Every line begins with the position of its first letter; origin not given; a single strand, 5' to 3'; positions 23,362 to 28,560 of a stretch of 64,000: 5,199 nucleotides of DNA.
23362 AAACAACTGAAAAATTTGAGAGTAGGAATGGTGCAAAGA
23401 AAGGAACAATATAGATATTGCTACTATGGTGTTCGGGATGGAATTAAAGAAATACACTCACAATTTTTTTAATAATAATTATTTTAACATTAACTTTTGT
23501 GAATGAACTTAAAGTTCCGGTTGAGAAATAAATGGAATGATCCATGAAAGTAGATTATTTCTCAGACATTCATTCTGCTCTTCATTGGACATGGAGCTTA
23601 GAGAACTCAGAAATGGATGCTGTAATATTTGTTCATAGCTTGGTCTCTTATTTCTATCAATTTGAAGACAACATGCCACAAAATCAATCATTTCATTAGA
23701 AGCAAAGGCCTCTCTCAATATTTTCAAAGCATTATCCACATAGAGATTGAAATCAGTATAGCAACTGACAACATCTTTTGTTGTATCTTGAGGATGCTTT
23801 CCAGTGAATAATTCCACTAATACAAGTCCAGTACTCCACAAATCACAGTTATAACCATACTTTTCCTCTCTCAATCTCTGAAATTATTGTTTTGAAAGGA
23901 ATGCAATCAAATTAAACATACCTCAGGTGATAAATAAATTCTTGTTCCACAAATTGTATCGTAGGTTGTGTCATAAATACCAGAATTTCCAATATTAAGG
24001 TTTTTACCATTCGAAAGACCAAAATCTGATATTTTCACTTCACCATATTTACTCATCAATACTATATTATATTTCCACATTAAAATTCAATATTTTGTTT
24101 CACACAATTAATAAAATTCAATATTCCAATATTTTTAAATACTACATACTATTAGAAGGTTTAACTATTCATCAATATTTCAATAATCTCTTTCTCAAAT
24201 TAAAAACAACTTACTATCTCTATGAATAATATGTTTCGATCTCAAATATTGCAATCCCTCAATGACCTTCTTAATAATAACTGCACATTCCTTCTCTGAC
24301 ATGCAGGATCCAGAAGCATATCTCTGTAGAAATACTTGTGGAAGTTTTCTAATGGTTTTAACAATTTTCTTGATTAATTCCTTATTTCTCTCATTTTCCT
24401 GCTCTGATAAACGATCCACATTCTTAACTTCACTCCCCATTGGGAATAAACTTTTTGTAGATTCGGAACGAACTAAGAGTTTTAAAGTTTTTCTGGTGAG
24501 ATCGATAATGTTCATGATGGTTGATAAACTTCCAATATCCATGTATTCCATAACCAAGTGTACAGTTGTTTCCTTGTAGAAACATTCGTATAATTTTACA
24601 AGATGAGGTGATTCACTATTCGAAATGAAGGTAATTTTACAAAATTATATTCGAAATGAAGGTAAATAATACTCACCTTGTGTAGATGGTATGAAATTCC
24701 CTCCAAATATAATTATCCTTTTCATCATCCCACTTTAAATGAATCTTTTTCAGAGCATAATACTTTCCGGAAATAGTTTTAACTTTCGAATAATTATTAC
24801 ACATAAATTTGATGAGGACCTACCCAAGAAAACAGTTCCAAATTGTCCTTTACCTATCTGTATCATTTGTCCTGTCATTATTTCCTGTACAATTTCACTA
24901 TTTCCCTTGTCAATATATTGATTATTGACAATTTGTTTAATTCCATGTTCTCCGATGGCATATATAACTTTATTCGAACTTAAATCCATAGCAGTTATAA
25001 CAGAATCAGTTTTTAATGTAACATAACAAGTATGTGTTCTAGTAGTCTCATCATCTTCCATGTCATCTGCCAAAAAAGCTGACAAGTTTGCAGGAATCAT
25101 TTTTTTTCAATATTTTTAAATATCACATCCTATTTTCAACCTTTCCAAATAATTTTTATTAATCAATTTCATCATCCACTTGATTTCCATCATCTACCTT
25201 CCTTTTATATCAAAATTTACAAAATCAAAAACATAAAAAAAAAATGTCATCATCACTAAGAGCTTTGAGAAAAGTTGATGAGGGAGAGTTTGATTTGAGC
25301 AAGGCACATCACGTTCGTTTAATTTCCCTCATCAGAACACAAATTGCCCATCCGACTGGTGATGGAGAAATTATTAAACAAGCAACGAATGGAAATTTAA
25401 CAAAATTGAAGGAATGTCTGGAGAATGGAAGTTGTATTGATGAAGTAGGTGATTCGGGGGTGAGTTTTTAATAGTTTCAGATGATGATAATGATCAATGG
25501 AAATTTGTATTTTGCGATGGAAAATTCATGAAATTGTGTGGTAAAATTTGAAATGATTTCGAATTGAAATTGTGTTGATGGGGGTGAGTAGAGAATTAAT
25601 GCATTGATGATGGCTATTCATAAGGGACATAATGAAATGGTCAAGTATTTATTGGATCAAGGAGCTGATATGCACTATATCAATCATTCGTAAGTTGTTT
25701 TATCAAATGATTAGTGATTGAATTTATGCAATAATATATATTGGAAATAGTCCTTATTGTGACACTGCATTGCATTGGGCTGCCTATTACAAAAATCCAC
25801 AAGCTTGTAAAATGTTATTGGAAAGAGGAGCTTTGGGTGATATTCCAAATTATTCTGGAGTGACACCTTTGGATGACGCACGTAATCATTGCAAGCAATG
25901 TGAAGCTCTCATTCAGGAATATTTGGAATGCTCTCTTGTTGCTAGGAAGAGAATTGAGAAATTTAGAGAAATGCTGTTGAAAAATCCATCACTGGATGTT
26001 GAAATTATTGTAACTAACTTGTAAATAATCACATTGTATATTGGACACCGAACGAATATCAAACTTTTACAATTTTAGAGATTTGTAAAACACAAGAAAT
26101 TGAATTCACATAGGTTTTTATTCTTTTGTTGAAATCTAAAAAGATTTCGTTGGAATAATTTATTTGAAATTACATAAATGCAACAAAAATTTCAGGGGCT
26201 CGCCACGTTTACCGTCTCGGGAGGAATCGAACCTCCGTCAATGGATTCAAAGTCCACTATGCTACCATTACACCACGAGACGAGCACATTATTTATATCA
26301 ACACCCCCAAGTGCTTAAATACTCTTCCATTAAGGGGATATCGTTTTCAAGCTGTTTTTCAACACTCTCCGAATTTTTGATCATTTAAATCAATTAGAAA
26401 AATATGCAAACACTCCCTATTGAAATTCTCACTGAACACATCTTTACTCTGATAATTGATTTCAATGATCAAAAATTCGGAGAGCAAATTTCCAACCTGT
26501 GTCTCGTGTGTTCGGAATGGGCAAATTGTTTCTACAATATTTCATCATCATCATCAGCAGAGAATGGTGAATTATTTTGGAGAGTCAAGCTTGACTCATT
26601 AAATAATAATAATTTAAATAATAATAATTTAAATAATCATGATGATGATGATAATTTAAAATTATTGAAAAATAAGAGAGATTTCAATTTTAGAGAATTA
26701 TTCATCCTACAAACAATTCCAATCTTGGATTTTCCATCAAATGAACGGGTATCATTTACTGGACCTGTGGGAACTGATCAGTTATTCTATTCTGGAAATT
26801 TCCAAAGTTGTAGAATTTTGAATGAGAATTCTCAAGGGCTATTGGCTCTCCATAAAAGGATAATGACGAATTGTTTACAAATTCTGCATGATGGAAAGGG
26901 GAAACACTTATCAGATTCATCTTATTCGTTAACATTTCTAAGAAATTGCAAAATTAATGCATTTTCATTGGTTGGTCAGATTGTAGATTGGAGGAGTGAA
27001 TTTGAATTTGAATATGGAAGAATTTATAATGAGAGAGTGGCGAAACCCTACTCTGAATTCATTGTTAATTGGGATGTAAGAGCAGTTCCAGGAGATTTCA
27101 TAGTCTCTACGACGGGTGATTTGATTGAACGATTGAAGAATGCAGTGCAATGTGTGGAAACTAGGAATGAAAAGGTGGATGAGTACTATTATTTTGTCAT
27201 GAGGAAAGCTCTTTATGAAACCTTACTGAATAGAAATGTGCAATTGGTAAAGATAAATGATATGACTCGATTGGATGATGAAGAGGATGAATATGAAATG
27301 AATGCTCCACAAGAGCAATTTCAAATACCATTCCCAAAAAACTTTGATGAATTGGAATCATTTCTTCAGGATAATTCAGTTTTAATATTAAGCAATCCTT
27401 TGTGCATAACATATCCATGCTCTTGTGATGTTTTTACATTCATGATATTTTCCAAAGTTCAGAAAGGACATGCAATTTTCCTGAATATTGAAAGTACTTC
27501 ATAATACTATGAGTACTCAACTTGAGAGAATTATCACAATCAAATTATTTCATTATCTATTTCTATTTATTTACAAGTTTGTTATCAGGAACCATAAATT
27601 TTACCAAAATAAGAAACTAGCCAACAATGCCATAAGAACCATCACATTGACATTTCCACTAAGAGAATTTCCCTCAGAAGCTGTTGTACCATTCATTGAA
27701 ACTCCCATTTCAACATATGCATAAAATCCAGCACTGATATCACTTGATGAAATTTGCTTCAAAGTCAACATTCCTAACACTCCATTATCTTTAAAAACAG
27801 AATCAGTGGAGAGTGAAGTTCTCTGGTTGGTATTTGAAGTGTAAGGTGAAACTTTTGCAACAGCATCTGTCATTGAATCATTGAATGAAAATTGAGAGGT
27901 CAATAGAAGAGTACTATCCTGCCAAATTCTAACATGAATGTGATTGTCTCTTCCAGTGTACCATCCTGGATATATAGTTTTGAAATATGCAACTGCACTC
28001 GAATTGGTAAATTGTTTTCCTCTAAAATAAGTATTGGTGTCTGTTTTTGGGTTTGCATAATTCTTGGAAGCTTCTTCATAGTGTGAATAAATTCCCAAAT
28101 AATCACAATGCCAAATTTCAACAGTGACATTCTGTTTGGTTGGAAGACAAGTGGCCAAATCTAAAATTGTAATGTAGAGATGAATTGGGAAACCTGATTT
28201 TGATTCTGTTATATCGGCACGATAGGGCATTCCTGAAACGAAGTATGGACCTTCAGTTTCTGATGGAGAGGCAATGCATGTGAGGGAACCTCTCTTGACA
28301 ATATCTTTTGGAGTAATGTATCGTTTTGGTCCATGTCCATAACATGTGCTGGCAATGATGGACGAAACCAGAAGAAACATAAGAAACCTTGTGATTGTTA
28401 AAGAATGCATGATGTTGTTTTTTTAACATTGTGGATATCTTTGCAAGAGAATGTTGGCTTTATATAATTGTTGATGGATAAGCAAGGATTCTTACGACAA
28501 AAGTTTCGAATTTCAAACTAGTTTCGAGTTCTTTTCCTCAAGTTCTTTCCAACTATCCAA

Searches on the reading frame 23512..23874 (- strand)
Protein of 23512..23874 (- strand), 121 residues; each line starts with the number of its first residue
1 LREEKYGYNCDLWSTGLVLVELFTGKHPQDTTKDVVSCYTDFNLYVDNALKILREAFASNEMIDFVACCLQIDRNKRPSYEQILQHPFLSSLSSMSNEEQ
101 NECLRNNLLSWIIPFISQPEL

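Call 21: search_protein_families(library=pfam, proteins=[window:23512-23874:-], max_evalue=0.01)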
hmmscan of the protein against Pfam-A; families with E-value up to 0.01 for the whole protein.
window:23512-23874:- (121 aa): 2 families
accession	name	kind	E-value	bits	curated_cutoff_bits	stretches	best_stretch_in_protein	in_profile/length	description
PF00069.31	Pkinase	-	2e-14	54.1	31.7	1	2-89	170-263/263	Protein kinase domain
PF07714.23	PK_Tyr_Ser-Thr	-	6.9e-07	29.3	23.1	1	2-85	177-256/258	Protein tyrosine and serine/threonine kinase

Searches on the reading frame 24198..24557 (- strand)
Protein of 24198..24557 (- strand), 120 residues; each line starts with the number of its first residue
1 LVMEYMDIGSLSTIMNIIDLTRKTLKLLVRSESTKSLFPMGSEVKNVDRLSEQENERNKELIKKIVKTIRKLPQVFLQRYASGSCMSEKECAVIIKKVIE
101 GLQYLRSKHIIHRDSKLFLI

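Call 21: search_protein_families(library=pfam, proteins=[window:24198-24557:-], max_evalue=0.01)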
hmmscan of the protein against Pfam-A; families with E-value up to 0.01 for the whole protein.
window:24198-24557:- (120 aa): 2 families
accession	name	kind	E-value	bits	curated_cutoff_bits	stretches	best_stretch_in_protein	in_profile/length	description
PF00069.31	Pkinase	-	1.1e-06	28.7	31.7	1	79-116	88-125/263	Protein kinase domain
PF07714.23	PK_Tyr_Ser-Thr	-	1.8e-05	24.6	23.1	1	1-114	78-127/258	Protein tyrosine and serine/threonine kinase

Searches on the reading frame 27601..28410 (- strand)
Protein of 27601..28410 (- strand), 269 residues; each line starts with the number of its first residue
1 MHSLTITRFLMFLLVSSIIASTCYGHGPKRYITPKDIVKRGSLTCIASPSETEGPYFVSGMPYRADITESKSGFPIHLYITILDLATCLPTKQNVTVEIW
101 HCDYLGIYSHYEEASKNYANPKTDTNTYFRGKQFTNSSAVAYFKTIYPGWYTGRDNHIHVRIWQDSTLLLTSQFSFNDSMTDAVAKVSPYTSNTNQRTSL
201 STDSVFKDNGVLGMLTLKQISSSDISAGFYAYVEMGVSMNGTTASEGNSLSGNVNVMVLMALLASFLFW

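Call 59: find_encoding_contigs(protein=window:27601-28410:-, flank=10000, max_places=6)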
Protein window:27601-28410:- (269 aa): no gene with exactly this product is on record in the collection.

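Call 66: search_protein_families(library=pfam, proteins=[window:27604-28410:-], max_evalue=0.001)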
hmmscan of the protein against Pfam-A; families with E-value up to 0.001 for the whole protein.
window:27604-28410:- (269 aa): 1 family
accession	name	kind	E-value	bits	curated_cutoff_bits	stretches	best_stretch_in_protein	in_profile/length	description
PF00775.27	Dioxygenase_C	-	2.1e-07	31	27.3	1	53-158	2-121/182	Dioxygenase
